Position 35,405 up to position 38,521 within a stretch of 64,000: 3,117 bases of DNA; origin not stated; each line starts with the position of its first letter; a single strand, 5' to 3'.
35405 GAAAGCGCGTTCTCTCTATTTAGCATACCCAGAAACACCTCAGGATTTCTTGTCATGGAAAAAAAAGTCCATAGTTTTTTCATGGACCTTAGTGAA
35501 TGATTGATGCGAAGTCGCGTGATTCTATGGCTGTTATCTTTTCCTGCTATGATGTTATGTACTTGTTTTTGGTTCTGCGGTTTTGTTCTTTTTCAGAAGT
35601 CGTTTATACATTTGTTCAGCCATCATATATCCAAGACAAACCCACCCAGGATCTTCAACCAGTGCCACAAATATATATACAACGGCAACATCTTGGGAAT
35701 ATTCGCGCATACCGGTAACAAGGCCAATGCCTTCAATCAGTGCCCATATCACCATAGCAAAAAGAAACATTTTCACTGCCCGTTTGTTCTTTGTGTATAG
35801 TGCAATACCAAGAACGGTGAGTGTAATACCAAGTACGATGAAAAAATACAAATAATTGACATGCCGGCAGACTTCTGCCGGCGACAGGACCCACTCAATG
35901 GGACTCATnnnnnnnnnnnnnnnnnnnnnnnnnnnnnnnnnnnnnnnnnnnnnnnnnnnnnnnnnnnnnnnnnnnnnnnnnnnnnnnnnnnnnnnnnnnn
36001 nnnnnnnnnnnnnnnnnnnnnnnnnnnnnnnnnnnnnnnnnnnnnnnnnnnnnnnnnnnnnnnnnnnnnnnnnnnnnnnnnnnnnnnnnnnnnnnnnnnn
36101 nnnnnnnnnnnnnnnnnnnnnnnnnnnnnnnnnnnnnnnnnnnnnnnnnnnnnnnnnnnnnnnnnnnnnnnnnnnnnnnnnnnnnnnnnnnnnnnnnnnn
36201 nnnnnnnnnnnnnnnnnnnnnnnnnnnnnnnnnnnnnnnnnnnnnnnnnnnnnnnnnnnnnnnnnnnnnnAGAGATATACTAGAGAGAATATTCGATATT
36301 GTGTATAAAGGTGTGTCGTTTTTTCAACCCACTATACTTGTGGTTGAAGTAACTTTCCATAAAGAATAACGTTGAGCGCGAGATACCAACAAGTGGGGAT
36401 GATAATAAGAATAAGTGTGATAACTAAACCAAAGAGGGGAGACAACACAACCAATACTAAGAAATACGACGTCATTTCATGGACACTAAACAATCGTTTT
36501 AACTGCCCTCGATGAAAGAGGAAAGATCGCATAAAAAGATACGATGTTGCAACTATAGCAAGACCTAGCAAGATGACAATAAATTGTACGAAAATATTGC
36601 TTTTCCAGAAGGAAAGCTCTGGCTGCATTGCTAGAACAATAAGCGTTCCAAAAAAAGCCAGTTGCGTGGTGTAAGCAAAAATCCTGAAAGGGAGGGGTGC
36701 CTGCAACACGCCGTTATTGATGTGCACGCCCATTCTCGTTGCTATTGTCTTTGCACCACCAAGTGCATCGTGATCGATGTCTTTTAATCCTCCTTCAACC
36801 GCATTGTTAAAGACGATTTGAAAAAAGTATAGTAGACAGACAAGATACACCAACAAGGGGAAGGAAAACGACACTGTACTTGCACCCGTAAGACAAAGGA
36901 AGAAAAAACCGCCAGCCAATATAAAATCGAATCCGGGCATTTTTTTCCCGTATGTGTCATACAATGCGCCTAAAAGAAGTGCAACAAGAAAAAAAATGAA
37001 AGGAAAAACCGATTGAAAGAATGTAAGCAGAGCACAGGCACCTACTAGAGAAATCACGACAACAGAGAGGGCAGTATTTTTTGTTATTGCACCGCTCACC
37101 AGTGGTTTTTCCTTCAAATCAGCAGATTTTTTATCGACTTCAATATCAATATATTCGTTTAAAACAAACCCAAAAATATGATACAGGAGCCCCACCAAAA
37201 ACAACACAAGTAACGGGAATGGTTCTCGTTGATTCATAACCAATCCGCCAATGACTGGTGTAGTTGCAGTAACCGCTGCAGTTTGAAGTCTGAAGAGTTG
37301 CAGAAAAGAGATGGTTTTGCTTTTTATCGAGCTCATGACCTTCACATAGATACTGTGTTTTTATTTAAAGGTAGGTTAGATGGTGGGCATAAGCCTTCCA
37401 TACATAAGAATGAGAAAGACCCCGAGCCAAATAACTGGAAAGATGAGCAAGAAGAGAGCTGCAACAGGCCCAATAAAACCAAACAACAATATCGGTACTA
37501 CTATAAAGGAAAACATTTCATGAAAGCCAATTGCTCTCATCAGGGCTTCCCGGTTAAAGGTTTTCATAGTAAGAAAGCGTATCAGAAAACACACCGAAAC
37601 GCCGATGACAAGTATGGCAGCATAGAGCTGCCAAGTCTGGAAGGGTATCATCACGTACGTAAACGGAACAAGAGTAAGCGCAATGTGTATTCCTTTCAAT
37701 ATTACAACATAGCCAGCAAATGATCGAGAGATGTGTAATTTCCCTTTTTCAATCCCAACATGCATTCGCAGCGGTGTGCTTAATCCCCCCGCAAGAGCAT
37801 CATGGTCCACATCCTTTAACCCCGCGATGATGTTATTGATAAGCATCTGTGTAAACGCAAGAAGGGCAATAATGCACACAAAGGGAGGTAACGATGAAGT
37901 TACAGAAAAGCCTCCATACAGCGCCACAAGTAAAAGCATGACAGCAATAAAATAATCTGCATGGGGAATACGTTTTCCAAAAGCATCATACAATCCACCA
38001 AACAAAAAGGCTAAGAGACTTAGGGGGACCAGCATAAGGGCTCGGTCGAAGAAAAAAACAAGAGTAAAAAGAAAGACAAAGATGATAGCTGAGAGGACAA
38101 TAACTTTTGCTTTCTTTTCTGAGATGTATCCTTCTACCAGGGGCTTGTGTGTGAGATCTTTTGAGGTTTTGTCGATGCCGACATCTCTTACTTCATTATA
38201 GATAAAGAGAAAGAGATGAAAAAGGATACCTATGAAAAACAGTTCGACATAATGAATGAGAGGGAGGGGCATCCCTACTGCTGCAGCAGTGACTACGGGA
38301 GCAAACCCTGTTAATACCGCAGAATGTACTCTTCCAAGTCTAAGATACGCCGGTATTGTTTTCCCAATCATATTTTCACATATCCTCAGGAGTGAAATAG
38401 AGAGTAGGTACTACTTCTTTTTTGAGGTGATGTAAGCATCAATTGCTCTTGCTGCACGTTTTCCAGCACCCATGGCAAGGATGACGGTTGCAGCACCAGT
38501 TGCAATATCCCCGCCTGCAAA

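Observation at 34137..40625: Prenyl-lipid-type cluster: atypical GGR paralog facing tandem UbiA prenyltransferases, two tiny overlapping polytopic membrane proteins and an NfnAB-like pair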

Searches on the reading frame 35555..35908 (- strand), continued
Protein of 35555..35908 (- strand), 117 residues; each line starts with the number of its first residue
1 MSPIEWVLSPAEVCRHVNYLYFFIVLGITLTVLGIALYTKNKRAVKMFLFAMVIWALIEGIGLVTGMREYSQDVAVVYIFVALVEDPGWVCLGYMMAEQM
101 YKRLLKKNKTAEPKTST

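Call 91: find_related_loci(query=A2, collection=viral_contigs, flank=8000)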
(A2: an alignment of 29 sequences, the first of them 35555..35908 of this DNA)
Query A2 (117 aa) in viral_contigs; peptide patterns used: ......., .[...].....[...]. (x = any residue, [..] = any of these).
20 stretches matched a pattern; 1 encode a relative of the query (tblastn E <= 1e-3); 1 distinct loci.
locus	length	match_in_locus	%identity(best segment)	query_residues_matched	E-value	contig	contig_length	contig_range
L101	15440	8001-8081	44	84-110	4e-5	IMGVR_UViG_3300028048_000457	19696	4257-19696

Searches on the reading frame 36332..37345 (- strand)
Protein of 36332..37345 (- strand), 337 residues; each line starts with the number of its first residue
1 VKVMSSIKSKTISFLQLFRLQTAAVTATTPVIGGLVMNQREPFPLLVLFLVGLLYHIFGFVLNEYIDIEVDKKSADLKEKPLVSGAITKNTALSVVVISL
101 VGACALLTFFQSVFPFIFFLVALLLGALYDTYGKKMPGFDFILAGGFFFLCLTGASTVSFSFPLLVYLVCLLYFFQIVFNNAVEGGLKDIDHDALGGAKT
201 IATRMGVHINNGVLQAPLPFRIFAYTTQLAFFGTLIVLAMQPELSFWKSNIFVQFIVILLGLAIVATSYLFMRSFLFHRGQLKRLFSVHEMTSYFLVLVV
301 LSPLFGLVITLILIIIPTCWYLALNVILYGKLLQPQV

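Call 3: search_protein_families(library=pfam, proteins=[window:36332-37345:-], max_evalue=0.1)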
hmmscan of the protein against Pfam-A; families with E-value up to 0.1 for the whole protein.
window:36332-37345:- (337 aa): 2 families
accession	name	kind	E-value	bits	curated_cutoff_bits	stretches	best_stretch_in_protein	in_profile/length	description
PF01040.23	UbiA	-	1.4e-22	80.6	34.2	1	30-267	4-228/250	UbiA prenyltransferase family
PF24661.1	DUF7649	-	0.0064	17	27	1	91-172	4-83/85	Domain of unknown function (DUF7649)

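Call 4: search_protein_families(library=ncbifam, proteins=[window:36332-37345:-], max_evalue=0.1)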
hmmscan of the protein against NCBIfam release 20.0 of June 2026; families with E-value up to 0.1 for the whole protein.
window:36332-37345:- (337 aa): 13 families
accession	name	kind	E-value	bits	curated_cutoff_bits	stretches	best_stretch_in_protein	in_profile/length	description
NF009523.0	PRK12884.1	equivalog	5.8e-16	58.5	269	1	13-213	6-203/279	prenyltransferase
TIGR01474.1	ubiA_proteo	equivalog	2.1e-09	37.3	275.45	1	39-213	36-209/282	4-hydroxybenzoate octaprenyltransferase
NF009522.0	PRK12883.1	equivalog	3.4e-09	36.6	353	1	13-207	5-196/279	geranylgeranylglycerol-phosphate geranylgeranyltransferase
TIGR01473.1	cyoE_ctaB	equivalog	2.5e-08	34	210.3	1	13-177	2-172/281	heme o synthase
NF008977.0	PRK12324.1-2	equivalog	9e-08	31.8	234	1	31-174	20-168/297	decaprenyl-phosphate phosphoribosyltransferase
TIGR01475.1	ubiA_other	subfamily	1.3e-06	28.1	180.8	1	44-209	36-202/282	UbiA-like polyprenyltransferase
NF003348.0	PRK04375.1-1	equivalog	1.8e-06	27.6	285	1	30-136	21-131/292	heme o synthase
NF003349.0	PRK04375.1-2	equivalog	1.3e-05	24.5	246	1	7-147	21-163/318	heme o synthase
NF006088.0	PRK08238.1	equivalog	1.6e-05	23.8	351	1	59-171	243-357/482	UbiA family prenyltransferase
NF009609.0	PRK13106.1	equivalog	7.9e-05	22.2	349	1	7-206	11-218/301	prenyltransferase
NF008978.0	PRK12324.1-4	equivalog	0.00022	20.3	207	1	28-159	52-185/322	decaprenyl-phosphate phosphoribosyltransferase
NF009514.0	PRK12873.1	equivalog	0.00034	20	246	1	45-106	48-110/297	4-hydroxybenzoate polyprenyltransferase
NF045897.1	SCO3242_trans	equivalog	0.016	14.8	260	1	16-108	4-93/287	SCO3242 family prenyltransferase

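Call 33: search_solved_structures(query=window:36332-37345:-, max_evalue=1)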
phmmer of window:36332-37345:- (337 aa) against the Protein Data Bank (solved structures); distinct sequences matched with E-value up to 1: 1.
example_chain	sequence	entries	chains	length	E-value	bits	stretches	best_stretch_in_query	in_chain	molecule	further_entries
6m31_A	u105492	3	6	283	4.3e-06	30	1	9-144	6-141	Digeranylgeranylglyceryl phosphate synthase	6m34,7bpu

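Call 53: search_solved_structures(query=window:36332-37345:-, max_evalue=1, show_alignments=1)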
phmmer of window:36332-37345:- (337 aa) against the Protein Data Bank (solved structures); distinct sequences matched with E-value up to 1: 1.
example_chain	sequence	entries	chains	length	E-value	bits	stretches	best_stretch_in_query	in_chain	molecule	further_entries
6m31_A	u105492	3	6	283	4.3e-06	30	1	9-144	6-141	Digeranylgeranylglyceryl phosphate synthase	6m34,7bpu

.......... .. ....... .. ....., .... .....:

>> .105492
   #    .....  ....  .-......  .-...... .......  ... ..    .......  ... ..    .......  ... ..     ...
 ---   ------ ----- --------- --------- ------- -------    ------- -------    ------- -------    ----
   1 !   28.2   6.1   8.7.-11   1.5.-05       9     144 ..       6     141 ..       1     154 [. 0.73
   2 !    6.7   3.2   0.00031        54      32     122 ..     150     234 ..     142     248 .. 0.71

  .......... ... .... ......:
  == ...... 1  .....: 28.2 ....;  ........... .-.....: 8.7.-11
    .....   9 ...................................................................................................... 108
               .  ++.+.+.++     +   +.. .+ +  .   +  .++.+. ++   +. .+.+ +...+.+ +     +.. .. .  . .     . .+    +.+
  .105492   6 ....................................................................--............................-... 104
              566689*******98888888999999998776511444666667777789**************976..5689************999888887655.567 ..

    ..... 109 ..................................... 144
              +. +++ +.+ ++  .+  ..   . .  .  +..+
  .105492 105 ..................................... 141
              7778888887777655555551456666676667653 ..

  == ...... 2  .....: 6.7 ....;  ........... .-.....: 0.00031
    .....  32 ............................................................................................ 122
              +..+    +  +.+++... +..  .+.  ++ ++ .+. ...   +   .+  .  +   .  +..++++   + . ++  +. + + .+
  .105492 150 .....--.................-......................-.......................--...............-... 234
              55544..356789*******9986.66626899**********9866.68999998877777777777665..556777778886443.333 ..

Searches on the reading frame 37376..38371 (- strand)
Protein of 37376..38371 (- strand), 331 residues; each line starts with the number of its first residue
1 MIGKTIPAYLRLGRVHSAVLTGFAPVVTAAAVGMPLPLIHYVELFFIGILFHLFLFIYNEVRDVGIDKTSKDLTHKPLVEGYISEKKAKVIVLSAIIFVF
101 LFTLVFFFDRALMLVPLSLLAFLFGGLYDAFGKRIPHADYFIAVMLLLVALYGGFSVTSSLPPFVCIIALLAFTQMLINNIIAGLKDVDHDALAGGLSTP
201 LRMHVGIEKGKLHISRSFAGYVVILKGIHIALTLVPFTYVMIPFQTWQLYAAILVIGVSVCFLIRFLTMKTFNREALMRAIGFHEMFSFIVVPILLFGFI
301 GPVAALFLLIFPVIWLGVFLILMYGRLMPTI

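Call 3: search_protein_families(library=pfam, proteins=[window:37376-38371:-], max_evalue=0.1)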
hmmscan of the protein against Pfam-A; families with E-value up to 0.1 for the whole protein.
window:37376-38371:- (331 aa): 1 family
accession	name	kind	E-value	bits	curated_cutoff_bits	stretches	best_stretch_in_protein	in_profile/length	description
PF01040.23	UbiA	-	7e-17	62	34.2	1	28-281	9-244/250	UbiA prenyltransferase family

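Call 4: search_protein_families(library=ncbifam, proteins=[window:37376-38371:-], max_evalue=0.1)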
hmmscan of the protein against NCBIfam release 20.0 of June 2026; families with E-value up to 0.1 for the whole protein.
window:37376-38371:- (331 aa): 3 families
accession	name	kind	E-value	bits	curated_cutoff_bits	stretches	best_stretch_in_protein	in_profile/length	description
NF009523.0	PRK12884.1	equivalog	4e-13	49.2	269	1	6-268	4-244/279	prenyltransferase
NF009609.0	PRK13106.1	equivalog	4.2e-05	23.1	349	1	40-159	49-165/301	prenyltransferase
NF009514.0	PRK12873.1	equivalog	0.017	14.5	246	1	56-130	64-138/297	4-hydroxybenzoate polyprenyltransferase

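Call 34: search_solved_structures(query=window:37376-38371:-, max_evalue=1)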
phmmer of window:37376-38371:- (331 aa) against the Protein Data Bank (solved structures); distinct sequences matched with E-value up to 1: 0.
